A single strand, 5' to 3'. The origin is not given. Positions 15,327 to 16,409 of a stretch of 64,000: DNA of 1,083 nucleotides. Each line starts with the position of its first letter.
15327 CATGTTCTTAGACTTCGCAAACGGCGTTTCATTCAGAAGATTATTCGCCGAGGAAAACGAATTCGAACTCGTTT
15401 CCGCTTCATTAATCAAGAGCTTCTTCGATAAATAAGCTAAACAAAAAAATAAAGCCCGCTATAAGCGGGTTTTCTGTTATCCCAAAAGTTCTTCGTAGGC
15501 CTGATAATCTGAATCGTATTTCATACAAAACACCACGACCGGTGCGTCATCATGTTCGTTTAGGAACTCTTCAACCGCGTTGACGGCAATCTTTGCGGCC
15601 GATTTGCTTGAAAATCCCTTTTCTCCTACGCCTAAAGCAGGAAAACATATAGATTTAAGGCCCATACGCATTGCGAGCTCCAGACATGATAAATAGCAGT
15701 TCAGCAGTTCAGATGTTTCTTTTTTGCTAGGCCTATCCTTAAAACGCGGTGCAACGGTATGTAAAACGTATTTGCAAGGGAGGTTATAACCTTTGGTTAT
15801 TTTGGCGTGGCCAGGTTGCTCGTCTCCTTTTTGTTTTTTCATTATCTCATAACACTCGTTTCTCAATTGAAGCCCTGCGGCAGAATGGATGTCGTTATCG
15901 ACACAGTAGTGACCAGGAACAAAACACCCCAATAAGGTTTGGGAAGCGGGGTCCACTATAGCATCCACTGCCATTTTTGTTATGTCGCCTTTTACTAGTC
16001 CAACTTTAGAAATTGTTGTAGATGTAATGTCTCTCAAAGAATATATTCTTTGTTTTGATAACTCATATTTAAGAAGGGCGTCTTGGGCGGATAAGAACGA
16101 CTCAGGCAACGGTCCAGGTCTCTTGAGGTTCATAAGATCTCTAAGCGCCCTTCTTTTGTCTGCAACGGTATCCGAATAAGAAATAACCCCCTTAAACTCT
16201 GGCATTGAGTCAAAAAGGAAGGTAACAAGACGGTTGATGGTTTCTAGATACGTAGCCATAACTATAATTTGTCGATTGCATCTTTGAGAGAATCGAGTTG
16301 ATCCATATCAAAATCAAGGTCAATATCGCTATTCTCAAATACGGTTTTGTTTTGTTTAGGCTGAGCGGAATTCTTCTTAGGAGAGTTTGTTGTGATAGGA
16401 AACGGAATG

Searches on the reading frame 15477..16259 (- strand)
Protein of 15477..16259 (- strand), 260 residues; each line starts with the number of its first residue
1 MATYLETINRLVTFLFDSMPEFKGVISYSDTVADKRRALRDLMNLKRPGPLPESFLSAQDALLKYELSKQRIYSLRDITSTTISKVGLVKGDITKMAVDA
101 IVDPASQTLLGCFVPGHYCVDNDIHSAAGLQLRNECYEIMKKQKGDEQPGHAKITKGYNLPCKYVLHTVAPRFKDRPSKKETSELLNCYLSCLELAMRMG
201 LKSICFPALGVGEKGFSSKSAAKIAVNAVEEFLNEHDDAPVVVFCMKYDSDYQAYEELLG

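Call 3: search_protein_families(library=pfam, proteins=[window:15477-16259:-], max_evalue=0.01)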
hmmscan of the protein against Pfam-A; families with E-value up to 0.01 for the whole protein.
window:15477-16259:- (260 aa): 1 family
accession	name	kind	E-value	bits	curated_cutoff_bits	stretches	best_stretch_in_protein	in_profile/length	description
PF01661.27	Macro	-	2.1e-31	108.8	22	1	108-225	7-118/118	Macro domain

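Call 4: search_protein_families(library=ncbifam, proteins=[window:15477-16259:-], max_evalue=0.01)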
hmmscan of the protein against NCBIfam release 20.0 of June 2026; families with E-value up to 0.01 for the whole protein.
window:15477-16259:- (260 aa): 11 families
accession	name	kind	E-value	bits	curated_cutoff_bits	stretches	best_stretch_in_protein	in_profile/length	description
NF003163.0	PRK04143.1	equivalog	4.4e-76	255.8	272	1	6-259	6-260/265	protein-ADP-ribose hydrolase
NF001664.0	PRK00431.1-6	equivalog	1.1e-36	125.9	200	1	85-259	3-169/173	O-acetyl-ADP-ribose deacetylase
NF001660.0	PRK00431.1-1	equivalog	3.6e-35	121.1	271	1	84-259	3-171/177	O-acetyl-ADP-ribose deacetylase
NF001663.0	PRK00431.1-4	equivalog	1.2e-34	119.7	285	1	81-259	4-175/180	ADP-ribose-binding protein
NF001661.0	PRK00431.1-2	equivalog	2.6e-33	115.4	291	1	85-258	2-170/179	O-acetyl-ADP-ribose deacetylase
NF009880.0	PRK13341.1-1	equivalog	1.1e-16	60.4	891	1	83-240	426-576/599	AAA family ATPase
NF001667.0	PRK00431.2-3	equivalog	1.1e-15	57.8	252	1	85-258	9-172/182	ADP-ribose-binding protein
NF001662.0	PRK00431.1-3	equivalog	6.1e-15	55.5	215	1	85-255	4-177/185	[protein ADP-ribosylglutamate] hydrolase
NF001665.0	PRK00431.2-1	equivalog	2.3e-13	50.1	315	1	85-255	9-167/177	ADP-ribose-binding protein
NF001668.0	PRK00431.2-4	equivalog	6.2e-12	45.3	278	1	85-243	50-198/220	ADP-ribose-binding protein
NF001666.0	PRK00431.2-2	equivalog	2e-08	34.3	246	1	87-234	4-139/164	ADP-ribose-binding protein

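Call 5: find_homologous_proteins(query=window:15477-16259:-)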
Query window:15477-16259:- (260 aa): 2650 proteins with E <= 0.001 among 3305 candidates; the best 120 are listed.
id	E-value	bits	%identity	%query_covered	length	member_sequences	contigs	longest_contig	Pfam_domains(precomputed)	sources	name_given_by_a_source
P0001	5.5e-171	585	100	100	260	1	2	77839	PF01661.28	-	-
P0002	6.7e-150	516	87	100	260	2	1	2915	PF01661.28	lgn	-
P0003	4.3e-124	431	71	100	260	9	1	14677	PF01661.28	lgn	-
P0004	8.8e-122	424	70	100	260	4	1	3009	PF01661.28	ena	-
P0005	6.0e-120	418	69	100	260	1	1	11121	PF01661.28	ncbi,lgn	-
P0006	3.6e-74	268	51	97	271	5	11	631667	PF01661.28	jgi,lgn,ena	jgi:Predicted phosphatase homologous to the C-terminal domain of histone macroH2A1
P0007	3.4e-72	261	49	99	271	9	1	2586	PF01661.28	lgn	-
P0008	1.2e-71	259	49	98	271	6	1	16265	PF01661.28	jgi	jgi:O-acetyl-ADP-ribose deacetylase (regulator of RNase III)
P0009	3.0e-71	258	48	98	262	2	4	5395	PF01661.28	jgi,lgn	jgi:O-acetyl-ADP-ribose deacetylase (regulator of RNase III)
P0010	9.5e-70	253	48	98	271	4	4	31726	PF01661.28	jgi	jgi:O-acetyl-ADP-ribose deacetylase (regulator of RNase III)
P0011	1.9e-69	252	49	98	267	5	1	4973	PF01661.28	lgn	-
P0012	1.5e-68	249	46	99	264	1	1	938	PF01661.28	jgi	jgi:O-acetyl-ADP-ribose deacetylase (regulator of RNase III)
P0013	1.5e-68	249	46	99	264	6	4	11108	PF01661.28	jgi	jgi:O-acetyl-ADP-ribose deacetylase (regulator of RNase III)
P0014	4.1e-68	248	46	78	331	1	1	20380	PF01661.28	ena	-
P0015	5.5e-68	247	46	98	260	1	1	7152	PF01661.28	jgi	jgi:O-acetyl-ADP-ribose deacetylase (regulator of RNase III)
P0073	2.8e-60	222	45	98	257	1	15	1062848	PF01661.28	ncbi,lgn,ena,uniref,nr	ncbi:protein-ADP-ribose hydrolase [Thomasclavelia saccharogumia]|uniref:protein-ADP-ribose hydrolase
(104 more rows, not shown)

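Call 12: find_encoding_contigs(protein=P0006, flank=7000, max_places=4)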
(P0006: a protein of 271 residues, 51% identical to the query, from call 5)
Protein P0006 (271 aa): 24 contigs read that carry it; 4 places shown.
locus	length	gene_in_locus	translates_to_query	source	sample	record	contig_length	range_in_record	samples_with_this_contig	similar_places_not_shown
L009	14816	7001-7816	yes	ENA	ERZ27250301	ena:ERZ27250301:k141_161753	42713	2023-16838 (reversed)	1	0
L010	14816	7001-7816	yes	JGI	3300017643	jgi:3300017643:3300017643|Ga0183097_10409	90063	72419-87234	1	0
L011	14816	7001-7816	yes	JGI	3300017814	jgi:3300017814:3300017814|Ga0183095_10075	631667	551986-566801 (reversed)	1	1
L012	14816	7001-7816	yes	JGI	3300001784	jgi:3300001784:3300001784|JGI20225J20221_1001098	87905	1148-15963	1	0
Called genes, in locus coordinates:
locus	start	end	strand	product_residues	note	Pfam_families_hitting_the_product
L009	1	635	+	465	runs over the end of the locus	PF00483:NTP_transferase, PF12804:NTP_transf_3, PF25084:LbH_EIF2B (faint), PF25087:GMPPB_C (faint), PF00132:Hexapep, PF14602:Hexapep_2 (weak)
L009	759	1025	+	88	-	-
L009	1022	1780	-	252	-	-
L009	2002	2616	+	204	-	-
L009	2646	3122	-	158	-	-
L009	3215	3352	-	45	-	-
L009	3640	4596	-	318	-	PF00929:RNase_T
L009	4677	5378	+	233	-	PF03575:Peptidase_S51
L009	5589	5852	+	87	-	PF04221:RelB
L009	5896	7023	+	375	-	PF04015:DUF362, PF12838:Fer4_7, PF13187:Fer4_9 (weak), PF13237:Fer4_10, PF14697:Fer4_21, PF25160:LdpA_Fe-S-bd, PF00037:Fer4, PF12837:Fer4_6, +2 more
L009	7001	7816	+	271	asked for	PF01661:Macro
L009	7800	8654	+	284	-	-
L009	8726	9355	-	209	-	PF12464:Mac, PF14602:Hexapep_2 (faint), PF00132:Hexapep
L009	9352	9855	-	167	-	PF14512:TM1586_NiRdase (weak), PF00881:Nitroreductase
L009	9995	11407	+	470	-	PF01554:MatE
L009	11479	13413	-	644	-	PF02518:HATPase_c (faint), PF13589:HATPase_c_3, PF00183:HSP90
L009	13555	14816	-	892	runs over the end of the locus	PF01326:PPDK_N, PF00391:PEP-utilizers, PF02896:PEP-utilizers_C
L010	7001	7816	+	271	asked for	PF01661:Macro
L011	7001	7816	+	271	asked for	PF01661:Macro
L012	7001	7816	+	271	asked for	PF01661:Macro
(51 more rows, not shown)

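Call 13: find_encoding_contigs(protein=P0073, flank=7000, max_places=3)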
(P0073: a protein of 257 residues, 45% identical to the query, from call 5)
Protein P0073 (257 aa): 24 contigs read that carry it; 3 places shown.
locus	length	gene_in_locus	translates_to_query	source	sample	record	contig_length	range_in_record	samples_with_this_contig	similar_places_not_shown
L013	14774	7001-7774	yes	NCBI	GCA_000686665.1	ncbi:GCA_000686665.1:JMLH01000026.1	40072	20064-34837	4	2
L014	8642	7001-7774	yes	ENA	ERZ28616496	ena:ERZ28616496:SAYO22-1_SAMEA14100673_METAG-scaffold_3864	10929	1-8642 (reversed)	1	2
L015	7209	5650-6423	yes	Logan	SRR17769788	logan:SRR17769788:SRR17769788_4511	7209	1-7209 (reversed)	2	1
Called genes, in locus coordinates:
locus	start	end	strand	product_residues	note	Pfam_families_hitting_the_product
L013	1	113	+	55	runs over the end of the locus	PF02311:AraC_binding (weak)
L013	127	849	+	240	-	PF02811:PHP (weak)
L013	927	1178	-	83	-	-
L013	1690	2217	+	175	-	PF00583:Acetyltransf_1 (weak)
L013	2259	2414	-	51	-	PF01638:HxlR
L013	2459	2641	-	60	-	-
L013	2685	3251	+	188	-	PF01613:Flavin_Reduct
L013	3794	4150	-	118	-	PF07883:Cupin_2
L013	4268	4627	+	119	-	PF01638:HxlR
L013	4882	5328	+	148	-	PF02082:Rrf2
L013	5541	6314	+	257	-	PF07366:SnoaL (faint), PF12680:SnoaL_2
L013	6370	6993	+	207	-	PF01243:PNPOx_N (weak), PF12797:Fer4_2 (faint), PF12837:Fer4_6 (faint), PF13237:Fer4_10 (weak), PF14697:Fer4_21, PF12838:Fer4_7, PF13187:Fer4_9 (weak), PF00037:Fer4 (weak), +2 more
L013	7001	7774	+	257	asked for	PF01661:Macro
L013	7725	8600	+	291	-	-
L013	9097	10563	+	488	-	PF04715:, PF00425:Chorismate_bind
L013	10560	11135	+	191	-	PF00117:GATase, PF07722:Peptidase_C26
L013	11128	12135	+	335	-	PF02885:Glycos_trans_3N, PF00591:Glycos_transf_3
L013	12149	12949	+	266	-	PF00218:IGPS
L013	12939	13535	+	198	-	PF00697:PRAI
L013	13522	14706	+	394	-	PF00291:PALP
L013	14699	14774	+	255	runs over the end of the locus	PF00290:Trp_syntA, PF03437:BtpA (faint)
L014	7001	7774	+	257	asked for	PF01661:Macro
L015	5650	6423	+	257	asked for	PF01661:Macro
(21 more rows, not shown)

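Call 14: search_protein_families(library=ncbifam, proteins=[L009:7800-8654:+, L013:7725-8600:+, L009:5589-5852:+, L009:5896-7023:+, L013:6370-6993:+], max_evalue=0.01)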
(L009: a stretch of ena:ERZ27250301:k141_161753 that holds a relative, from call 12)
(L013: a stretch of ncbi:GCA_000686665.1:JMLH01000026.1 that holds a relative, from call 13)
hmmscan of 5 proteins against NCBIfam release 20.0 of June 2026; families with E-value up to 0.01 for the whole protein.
L009:7800-8654:+ (284 aa): 2 families
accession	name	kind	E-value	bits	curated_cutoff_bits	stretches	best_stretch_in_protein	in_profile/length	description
NF001753.0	PRK00481.1-3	subfamily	1.5e-08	33.9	243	1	7-201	3-181/252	NAD-dependent protein deacylase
NF040867.1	prot_deacyl_CobB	equivalog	2.4e-05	23.7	320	1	9-197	2-172/242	NAD-dependent protein deacetylase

L013:7725-8600:+ (291 aa): 4 families
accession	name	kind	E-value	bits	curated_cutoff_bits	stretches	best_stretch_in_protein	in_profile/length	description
NF001753.0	PRK00481.1-3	subfamily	2e-07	30.3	243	1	18-190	3-159/252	NAD-dependent protein deacylase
NF001752.0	PRK00481.1-1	equivalog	3.4e-06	26.8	221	1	17-166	3-148/242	NAD-dependent protein deacylase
NF001754.0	PRK00481.1-4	equivalog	7.9e-06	25.1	252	1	17-149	4-131/244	NAD-dependent protein deacylase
NF040867.1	prot_deacyl_CobB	equivalog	0.00096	18.5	320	1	21-188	3-152/242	NAD-dependent protein deacetylase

L009:5589-5852:+ (87 aa): 3 families
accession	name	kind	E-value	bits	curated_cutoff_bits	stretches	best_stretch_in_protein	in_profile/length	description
TIGR02384.1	RelB_DinJ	subfamily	4.4e-17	62.1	45.65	1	1-63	6-67/85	type II toxin-antitoxin system RelB/DinJ family antitoxin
NF050811.1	RelB_ParD_antitoxin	subfamily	1.6e-09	37.9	60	1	3-51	1-49/83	type II toxin-antitoxin system RelB/ParD family antitoxin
NF008412.0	PRK11235.1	equivalog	1.5e-06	28.3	96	1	1-45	4-48/80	type II toxin-antitoxin system RelB/DinJ family antitoxin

L009:5896-7023:+ (375 aa): 82 families (the best 25 are shown)
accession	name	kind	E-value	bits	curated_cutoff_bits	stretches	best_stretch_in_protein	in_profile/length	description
TIGR04105.1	FeFe_hydrog_B1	subfamily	5.8e-13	48.3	450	1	182-243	99-161/462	monomeric [FeFe] hydrogenase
NF040770.1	hetero_SS_HdrA2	exception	1e-12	47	1100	1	189-251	571-633/777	CoB-CoM heterodisulfide reductase HdrA2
TIGR02700.1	flavo_MJ0208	hypoth_equivalog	1e-11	44.6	251.35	1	191-242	144-195/234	dihydromethanopterin reductase (acceptor)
TIGR01944.1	rnfB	subfamily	8e-11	41.8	68.7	1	190-247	108-166/190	RnfABCDGE type electron transport complex subunit B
NF005504.0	PRK07118.1-3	equivalog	8.2e-11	41.8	437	1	194-249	218-273/293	Fe-S cluster domain-containing protein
NF005415.0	PRK06991.1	equivalog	8.6e-11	42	281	1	190-246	80-137/284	electron transport complex subunit RsxB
NF003475.0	PRK05113.1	equivalog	1.3e-09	38.2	203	1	190-248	108-167/190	electron transport complex subunit RsxB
NF042909.1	FMH_DH_FwdF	exception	5.5e-09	35.6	375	1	175-243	237-313/336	tungsten-dependent formylmethanofuran dehydrogenase subunit FwdF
TIGR02179.1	PorD_KorD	subfamily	6.8e-09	35.7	60.05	1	188-244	18-75/78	2-oxoacid:acceptor oxidoreductase, delta subunit, pyruvate/2-ketoisovalerate family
NF043039.1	HgcAB_like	equivalog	1.5e-08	34.7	285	1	183-242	288-350/350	HgcAB-like fusion protein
NF041836.1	rnfB_Methano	equivalog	1.7e-08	34.2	445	1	181-243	200-264/265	Rnf electron transport complex subunit RnfB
NF043069.1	T4HPD_activ_SAM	equivalog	2e-08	34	425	1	184-245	40-101/299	trans-4-hydroxy-L-proline dehydratase activase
NF005505.0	PRK07118.1-4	equivalog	3.1e-08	33.4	378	1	181-243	200-264/265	Fe-S cluster domain-containing protein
NF045874.1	Vhu_polyferre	exception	5e-08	32.1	600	1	188-243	189-245/381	F420-non-reducing hydrogenase associated-polyferredoxin VhuB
NF040864.1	HgcB_ferredoxin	equivalog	5.1e-08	32.6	99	1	191-243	10-63/93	mercury methylation ferredoxin HgcB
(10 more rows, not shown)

L013:6370-6993:+ (207 aa): 58 families (the best 25 are shown)
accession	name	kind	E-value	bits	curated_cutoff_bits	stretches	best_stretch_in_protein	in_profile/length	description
NF058577.1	FdxA_fam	equivalog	2e-11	43.9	65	1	154-203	3-52/52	4Fe-4S ferredoxin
NF038196.1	ferrodoxin_EFR1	subfamily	2.2e-11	44.3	75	1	151-205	177-230/242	EFR1 family ferrodoxin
NF005506.0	PRK07118.1-5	equivalog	3.4e-09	36.5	388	1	158-202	216-260/279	Fe-S cluster domain-containing protein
NF040864.1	HgcB_ferredoxin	equivalog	7.8e-09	35.3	99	1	157-205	13-62/93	mercury methylation ferredoxin HgcB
TIGR02700.1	flavo_MJ0208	hypoth_equivalog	7.2e-08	32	251.35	1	158-205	148-195/234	dihydromethanopterin reductase (acceptor)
TIGR04105.1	FeFe_hydrog_B1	subfamily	2.9e-07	29.5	450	1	153-205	106-160/462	monomeric [FeFe] hydrogenase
TIGR01944.1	rnfB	subfamily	4.7e-07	29.5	68.7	1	155-205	110-161/190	RnfABCDGE type electron transport complex subunit B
NF040684.1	PorD_Arch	equivalog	6.7e-07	29.3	120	1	156-206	30-81/85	pyruvate synthase subunit PorD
NF043069.1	T4HPD_activ_SAM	equivalog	7.9e-07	28.7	425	1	155-205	48-98/299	trans-4-hydroxy-L-proline dehydratase activase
NF006221.0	PRK08348.1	subfamily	2e-06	27.5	124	1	150-205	36-93/136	NADH-plastoquinone oxidoreductase subunit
TIGR02179.1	PorD_KorD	subfamily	2.4e-06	27.5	60.05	1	157-206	24-74/78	2-oxoacid:acceptor oxidoreductase, delta subunit, pyruvate/2-ketoisovalerate family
NF043039.1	HgcAB_like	equivalog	2.4e-06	27.4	285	1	156-204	298-349/350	HgcAB-like fusion protein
NF045490.1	FdxA_Protbact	equivalog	2.9e-06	27.5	135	1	154-206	3-57/104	ferredoxin FdxA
NF045874.1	Vhu_polyferre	exception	3.5e-06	26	600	1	157-204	127-243/381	F420-non-reducing hydrogenase associated-polyferredoxin VhuB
NF005503.0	PRK07118.1-2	equivalog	7.1e-06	25.5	252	1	148-205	128-185/292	RnfABCDGE type electron transport complex subunit B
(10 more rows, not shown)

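Call 15: search_solved_structures(query=L009:7800-8654:+, max_evalue=0.01)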
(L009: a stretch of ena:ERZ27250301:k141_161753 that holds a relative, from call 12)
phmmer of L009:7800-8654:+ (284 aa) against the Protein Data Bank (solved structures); distinct sequences matched with E-value up to 0.01: 3.
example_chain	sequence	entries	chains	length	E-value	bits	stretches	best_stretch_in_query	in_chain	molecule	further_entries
5a3a_A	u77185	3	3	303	2.2e-68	233.9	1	9-275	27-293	SIR2 FAMILY PROTEIN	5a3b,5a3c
8rsn_A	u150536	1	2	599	2.9e-23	85.8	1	11-245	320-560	ADP-ribose 1''-phosphate phosphatase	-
9vgz_A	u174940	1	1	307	0.0076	18.8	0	20-183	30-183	NAD-dependent protein deacetylase sirtuin-2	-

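Call 16: search_solved_structures(query=window:15477-16259:-, max_evalue=0.00001, show_alignments=2)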
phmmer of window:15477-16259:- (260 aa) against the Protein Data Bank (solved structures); distinct sequences matched with E-value up to 0.00001: 56.
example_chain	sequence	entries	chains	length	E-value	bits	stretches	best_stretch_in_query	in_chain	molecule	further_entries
8rsi_A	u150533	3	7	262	5.3e-59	203.2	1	8-259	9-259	O-acetyl-ADP-ribose deacetylase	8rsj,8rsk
5kiv_A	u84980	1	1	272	4.5e-48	167.4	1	32-259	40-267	Protein-ADP-ribose hydrolase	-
8rsl_A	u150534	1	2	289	5.5e-48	167.1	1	32-259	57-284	Protein-ADP-ribose hydrolase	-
8rsm_A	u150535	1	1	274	1.5e-41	146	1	35-243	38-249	Protein-ADP-ribose hydrolase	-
4iqy_A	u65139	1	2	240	2.9e-31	112.4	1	73-257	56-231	O-acetyl-ADP-ribose deacetylase MACROD2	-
6y4y_A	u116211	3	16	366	8.8e-31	110.8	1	74-257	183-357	Thioredoxin 1,ADP-ribose glycohydrolase MACROD2 | ADP-ribose glycohydrolase MACROD2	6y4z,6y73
2x47_A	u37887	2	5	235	1.4e-30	110.2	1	84-256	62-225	MACRO DOMAIN-CONTAINING PROTEIN 1 | ADP-ribose glycohydrolase MACROD1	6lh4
8rsn_A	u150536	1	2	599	1.8e-29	106.5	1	18-260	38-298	ADP-ribose 1''-phosphate phosphatase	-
5cms_R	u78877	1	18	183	3.2e-27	99.1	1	85-259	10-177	O-acetyl-ADP-ribose deacetylase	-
5cb3_A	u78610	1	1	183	4.4e-27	98.7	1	85-259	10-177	O-acetyl-ADP-ribose deacetylase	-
1spv_A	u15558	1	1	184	4.9e-27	98.5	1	85-259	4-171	putative polyprotein/phosphatase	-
5cb5_R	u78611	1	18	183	4.2e-26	95.5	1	85-259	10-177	O-acetyl-ADP-ribose deacetylase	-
5lau_A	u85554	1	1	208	8.5e-26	94.5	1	86-259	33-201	MacroD-type macrodomain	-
5lbp_A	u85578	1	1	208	1.1e-25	94.1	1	86-259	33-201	MacroD-type macrodomain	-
5l9k_A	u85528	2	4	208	1.2e-25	94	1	86-259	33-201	MACROD-TYPE MACRODOMAIN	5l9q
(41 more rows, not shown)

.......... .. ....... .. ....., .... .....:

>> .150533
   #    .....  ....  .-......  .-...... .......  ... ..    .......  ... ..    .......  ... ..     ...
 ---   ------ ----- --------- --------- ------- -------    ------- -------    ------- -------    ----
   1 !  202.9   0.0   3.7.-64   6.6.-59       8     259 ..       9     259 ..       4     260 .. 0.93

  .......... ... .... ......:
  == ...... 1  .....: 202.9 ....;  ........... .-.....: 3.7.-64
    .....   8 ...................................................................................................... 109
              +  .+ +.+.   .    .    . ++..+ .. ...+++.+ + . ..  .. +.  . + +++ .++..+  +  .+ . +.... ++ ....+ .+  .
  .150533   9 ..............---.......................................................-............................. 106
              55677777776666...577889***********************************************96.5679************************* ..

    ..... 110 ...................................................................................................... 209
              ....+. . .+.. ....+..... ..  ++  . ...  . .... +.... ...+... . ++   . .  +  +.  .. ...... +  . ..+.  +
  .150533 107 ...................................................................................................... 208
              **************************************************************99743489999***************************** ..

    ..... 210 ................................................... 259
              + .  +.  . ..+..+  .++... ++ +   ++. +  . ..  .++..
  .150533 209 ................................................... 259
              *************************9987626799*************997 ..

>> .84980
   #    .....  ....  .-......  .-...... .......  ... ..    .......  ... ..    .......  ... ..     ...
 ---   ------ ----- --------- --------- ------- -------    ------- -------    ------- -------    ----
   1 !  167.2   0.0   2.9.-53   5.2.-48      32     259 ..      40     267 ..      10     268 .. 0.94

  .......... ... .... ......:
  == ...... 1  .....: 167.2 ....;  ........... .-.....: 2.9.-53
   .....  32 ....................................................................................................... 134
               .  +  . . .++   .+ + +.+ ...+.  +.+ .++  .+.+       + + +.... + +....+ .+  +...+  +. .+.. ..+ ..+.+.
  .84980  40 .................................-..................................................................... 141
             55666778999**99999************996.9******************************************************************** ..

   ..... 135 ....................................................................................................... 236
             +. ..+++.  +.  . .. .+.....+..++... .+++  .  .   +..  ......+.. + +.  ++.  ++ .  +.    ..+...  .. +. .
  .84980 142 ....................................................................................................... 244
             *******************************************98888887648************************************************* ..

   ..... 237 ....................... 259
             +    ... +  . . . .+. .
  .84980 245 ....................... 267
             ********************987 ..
